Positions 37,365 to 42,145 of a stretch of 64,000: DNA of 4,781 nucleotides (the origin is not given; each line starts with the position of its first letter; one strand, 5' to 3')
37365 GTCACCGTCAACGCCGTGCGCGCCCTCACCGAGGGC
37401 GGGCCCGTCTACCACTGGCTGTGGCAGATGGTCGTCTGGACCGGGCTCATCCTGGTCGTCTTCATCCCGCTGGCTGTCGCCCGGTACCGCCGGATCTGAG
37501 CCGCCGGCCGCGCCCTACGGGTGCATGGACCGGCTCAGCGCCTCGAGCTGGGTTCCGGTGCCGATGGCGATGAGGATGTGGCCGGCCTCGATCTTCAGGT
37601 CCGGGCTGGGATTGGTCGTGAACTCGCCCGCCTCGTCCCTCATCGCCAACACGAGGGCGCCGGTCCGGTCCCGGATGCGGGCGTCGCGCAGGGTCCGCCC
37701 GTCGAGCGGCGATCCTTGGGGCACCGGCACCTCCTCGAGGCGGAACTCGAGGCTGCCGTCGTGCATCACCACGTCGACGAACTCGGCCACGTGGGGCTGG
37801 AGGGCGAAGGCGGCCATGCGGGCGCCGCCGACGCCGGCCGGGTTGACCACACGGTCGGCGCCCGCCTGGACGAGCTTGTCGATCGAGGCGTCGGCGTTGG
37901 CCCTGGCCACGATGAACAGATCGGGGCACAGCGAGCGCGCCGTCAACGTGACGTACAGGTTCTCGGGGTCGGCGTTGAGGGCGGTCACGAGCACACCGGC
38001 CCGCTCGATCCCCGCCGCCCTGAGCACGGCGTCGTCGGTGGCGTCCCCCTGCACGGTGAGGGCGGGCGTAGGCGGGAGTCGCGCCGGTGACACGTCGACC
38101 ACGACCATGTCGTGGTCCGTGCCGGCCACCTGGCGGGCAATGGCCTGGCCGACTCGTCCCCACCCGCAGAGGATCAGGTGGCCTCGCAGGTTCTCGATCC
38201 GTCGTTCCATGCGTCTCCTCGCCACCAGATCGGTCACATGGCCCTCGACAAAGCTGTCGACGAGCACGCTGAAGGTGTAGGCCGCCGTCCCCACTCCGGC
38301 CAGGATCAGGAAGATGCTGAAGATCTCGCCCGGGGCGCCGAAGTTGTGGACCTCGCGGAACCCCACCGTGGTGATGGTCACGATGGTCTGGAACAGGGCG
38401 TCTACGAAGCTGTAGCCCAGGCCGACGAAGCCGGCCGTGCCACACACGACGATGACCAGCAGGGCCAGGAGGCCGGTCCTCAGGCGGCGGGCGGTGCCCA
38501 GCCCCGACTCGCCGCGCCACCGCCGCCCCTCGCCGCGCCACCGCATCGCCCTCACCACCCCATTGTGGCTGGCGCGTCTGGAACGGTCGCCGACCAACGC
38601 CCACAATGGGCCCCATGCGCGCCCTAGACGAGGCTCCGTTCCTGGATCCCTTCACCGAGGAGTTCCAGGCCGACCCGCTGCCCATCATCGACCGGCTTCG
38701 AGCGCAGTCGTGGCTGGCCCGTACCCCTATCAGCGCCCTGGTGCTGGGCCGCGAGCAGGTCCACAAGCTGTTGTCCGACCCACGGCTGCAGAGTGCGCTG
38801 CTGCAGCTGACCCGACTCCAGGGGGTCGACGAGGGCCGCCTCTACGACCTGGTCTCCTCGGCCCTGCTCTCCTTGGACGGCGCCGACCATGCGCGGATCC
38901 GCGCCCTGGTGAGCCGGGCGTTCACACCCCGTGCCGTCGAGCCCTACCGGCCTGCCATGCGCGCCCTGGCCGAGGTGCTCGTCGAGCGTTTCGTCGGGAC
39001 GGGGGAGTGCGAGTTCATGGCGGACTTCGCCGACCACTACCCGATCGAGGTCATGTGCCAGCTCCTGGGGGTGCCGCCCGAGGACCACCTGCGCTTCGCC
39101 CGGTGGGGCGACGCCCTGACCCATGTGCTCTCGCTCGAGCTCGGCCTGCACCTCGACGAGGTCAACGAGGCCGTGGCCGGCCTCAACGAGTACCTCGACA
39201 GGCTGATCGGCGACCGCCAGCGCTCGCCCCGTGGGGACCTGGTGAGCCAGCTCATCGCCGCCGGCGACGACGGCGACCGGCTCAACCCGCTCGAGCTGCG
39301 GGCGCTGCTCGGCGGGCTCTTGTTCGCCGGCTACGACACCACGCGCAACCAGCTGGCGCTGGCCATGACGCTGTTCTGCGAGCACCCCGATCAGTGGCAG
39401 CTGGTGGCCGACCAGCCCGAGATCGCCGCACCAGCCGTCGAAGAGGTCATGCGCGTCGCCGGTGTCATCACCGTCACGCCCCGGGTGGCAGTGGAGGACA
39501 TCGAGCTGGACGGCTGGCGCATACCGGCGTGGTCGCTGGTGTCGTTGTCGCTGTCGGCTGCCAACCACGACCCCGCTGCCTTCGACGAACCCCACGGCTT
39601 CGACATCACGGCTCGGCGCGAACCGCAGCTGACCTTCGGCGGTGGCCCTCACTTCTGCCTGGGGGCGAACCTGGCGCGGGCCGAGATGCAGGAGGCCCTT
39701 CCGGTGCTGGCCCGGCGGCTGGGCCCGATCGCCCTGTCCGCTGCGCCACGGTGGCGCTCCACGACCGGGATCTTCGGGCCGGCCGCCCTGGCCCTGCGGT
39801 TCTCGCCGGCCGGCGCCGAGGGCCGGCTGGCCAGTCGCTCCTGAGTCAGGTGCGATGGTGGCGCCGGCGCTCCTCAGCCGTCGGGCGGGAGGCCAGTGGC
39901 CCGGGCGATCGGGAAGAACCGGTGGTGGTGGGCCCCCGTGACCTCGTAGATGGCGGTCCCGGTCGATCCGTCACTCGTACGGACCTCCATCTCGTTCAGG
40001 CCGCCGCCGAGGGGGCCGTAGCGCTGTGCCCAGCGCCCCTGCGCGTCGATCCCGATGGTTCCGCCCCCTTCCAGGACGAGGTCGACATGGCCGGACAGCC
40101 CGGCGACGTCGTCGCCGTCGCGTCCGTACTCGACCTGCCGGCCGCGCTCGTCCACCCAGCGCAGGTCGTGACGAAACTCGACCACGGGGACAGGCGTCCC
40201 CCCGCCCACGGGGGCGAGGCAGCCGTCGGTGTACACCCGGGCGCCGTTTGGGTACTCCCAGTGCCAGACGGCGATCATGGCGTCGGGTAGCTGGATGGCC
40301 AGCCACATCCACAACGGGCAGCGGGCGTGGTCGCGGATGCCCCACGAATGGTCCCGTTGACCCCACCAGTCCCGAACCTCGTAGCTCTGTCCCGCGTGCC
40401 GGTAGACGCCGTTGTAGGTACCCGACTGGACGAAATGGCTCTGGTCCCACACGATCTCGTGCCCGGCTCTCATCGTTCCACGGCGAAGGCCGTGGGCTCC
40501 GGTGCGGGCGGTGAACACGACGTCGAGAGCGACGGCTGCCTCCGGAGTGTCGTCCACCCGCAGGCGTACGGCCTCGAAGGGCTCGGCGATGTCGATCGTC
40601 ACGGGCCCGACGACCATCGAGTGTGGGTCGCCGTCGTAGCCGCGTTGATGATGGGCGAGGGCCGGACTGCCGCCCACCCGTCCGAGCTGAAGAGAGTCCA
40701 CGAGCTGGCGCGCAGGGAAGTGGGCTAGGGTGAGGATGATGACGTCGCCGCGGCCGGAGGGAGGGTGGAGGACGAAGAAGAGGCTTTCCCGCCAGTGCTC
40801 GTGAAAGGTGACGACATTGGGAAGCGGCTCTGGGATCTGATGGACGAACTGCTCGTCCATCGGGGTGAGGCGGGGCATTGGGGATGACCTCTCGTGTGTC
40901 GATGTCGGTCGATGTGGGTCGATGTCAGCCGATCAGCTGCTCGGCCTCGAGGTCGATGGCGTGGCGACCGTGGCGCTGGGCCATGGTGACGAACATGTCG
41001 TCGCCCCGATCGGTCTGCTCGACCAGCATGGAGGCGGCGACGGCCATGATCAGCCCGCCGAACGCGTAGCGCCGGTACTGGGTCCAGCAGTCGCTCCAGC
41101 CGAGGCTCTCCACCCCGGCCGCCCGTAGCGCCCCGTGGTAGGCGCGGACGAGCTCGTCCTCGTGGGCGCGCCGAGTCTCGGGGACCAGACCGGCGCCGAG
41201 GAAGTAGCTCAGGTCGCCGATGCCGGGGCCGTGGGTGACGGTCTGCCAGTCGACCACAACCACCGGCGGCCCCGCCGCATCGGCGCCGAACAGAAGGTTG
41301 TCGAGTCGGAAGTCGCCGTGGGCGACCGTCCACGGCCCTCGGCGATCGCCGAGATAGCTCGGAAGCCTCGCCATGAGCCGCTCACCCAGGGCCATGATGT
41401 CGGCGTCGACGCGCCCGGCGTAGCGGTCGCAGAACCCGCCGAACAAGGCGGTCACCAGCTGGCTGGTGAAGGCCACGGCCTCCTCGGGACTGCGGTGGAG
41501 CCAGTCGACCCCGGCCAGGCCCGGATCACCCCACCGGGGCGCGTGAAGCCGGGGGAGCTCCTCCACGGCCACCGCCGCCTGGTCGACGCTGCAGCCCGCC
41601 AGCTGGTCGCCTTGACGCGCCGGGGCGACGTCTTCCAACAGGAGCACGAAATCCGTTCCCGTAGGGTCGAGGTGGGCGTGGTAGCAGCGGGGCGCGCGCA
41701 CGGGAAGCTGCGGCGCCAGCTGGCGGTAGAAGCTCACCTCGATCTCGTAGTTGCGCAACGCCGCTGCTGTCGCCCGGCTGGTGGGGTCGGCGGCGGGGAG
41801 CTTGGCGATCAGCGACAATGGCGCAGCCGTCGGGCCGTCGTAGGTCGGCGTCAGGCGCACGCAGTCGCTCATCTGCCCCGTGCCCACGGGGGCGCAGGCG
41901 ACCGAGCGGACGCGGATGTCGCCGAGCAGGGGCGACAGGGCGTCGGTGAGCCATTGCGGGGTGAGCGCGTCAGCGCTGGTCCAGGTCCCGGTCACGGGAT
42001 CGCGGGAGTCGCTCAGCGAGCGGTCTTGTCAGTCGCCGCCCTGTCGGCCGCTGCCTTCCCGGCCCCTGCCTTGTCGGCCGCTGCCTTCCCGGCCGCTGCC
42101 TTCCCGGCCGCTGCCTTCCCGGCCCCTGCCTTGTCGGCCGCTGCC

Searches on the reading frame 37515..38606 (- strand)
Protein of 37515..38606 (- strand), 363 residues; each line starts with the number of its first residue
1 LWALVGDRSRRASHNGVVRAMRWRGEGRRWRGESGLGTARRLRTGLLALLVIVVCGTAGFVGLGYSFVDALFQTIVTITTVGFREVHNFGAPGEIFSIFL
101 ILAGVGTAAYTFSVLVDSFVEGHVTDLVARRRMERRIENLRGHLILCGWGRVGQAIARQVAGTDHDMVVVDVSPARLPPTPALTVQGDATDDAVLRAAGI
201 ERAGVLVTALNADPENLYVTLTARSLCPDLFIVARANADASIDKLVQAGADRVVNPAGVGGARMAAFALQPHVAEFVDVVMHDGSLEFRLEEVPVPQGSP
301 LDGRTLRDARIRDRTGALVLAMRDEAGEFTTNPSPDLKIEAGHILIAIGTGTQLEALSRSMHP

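Call 42: search_protein_families(library=pfam, proteins=[window:37515-38606:-], max_evalue=0.001)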
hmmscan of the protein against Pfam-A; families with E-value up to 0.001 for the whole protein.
window:37515-38606:- (363 aa): 4 families
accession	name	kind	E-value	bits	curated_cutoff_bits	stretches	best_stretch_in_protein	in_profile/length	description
PF02254.24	TrkA_N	-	4.4e-30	104.8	23.8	1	145-256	2-116/116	TrkA-N domain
PF02080.26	TrkA_C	-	8.9e-16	58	27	1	290-361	1-70/71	TrkA-C domain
PF07885.22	Ion_trans_2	-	8.8e-07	29.2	22.5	1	49-120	4-78/79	Ion channel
PF00520.37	Ion_trans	-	0.00019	21.1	25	1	66-121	173-235/241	Ion transport protein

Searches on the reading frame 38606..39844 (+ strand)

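Call 42: search_protein_families(library=pfam, proteins=[window:38606-39844:+], max_evalue=0.001)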
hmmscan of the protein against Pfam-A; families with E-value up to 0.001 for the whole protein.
window:38606-39844:+ (412 aa): 1 family
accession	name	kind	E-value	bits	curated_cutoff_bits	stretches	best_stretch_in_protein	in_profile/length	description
PF00067.27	p450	-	3.2e-26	92.6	22.8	2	277-366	327-426/462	Cytochrome P450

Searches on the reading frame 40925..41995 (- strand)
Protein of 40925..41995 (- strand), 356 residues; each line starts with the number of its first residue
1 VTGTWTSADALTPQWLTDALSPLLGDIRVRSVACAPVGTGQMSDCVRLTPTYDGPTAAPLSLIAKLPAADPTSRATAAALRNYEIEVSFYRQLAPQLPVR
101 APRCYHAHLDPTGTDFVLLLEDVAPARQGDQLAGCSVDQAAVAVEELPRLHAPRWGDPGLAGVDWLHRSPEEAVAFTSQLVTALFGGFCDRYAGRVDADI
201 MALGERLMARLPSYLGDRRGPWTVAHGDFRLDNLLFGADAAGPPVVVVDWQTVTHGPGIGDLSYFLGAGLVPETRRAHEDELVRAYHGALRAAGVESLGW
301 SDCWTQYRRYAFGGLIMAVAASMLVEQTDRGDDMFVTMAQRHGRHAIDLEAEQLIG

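Call 42: search_protein_families(library=pfam, proteins=[window:40925-41995:-], max_evalue=0.001)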
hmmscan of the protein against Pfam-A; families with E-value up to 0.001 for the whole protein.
window:40925-41995:- (356 aa): 3 families
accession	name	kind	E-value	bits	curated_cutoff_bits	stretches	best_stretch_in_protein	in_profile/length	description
PF02958.26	EcKL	-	2.7e-21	76.6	22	2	198-292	190-287/294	Ecdysteroid kinase-like family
PF01636.29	APH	-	1.6e-12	48.1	23.2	1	79-290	33-233/239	Phosphotransferase enzyme family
PF07914.17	DUF1679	-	4.9e-06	26.1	24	1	224-290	270-338/414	Uncharacterized oxidoreductase dhs-27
